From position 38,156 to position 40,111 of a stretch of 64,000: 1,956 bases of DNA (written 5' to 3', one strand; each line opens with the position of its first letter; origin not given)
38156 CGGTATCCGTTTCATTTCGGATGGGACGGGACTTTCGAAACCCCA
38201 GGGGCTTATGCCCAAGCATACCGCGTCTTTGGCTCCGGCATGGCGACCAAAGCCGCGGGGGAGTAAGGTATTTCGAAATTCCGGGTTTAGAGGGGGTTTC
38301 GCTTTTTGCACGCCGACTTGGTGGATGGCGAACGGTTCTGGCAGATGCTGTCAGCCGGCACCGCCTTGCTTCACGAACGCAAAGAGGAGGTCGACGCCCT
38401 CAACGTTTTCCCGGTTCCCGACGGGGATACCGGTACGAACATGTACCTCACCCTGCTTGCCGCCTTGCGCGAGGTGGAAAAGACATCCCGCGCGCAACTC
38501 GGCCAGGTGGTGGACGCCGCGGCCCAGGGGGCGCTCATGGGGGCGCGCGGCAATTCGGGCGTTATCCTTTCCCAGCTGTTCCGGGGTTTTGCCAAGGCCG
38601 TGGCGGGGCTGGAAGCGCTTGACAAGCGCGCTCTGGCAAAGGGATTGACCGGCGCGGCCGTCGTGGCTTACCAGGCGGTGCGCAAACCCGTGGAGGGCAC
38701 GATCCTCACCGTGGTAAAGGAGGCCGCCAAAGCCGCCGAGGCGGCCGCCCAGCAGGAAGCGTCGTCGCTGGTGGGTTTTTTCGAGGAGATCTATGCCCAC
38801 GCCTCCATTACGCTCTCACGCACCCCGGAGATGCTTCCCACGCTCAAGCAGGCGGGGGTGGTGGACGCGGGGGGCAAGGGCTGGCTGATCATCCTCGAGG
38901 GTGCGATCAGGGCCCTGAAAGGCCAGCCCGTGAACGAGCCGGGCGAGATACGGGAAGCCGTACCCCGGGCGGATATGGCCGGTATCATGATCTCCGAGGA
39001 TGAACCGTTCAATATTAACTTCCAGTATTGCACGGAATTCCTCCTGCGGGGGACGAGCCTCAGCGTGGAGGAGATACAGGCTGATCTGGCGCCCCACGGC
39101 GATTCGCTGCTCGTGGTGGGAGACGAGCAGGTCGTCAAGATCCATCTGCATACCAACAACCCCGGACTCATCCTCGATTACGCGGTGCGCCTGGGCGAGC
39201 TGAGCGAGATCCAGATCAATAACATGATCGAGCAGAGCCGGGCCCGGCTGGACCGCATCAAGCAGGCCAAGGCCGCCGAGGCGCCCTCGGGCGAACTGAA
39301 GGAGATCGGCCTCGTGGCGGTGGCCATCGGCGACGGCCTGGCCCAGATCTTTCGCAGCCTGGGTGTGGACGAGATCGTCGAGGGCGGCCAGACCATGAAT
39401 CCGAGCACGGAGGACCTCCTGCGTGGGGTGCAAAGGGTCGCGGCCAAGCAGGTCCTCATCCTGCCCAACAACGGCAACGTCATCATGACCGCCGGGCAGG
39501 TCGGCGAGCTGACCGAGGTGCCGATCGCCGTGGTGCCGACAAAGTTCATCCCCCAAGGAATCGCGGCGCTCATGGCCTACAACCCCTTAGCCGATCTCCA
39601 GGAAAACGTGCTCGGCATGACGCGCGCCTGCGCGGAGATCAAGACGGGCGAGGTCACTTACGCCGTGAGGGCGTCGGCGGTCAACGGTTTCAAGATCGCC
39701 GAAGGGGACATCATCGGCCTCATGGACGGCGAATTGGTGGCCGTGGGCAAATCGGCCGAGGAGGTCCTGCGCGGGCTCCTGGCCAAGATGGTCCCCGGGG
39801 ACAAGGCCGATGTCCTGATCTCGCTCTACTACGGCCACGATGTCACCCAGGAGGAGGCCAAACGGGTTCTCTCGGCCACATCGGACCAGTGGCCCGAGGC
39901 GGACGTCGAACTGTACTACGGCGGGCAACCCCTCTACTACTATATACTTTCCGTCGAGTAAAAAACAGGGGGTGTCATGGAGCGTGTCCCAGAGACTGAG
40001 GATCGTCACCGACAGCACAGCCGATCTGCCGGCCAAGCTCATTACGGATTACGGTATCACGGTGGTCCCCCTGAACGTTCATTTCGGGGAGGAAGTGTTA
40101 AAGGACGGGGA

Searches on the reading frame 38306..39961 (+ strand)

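Call 14: search_protein_families(library=pfam, proteins=[window:38306-39961:+])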
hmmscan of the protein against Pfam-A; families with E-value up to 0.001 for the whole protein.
window:38306-39961:+ (551 aa): 3 families
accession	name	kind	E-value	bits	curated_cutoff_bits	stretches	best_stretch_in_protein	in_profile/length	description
PF13684.11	FakA-like_C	-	1.3e-77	260.5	23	1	335-551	1-216/216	Fatty acid kinase subunit A-like, C-terminal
PF02734.22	Dak2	-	1.1e-41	143.1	27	1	36-200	1-172/174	DAK2 domain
PF21645.3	FakA-like_M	-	5.1e-26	90.7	24.9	1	239-312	2-78/80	Fatty acid kinase subunit A-like, middle domain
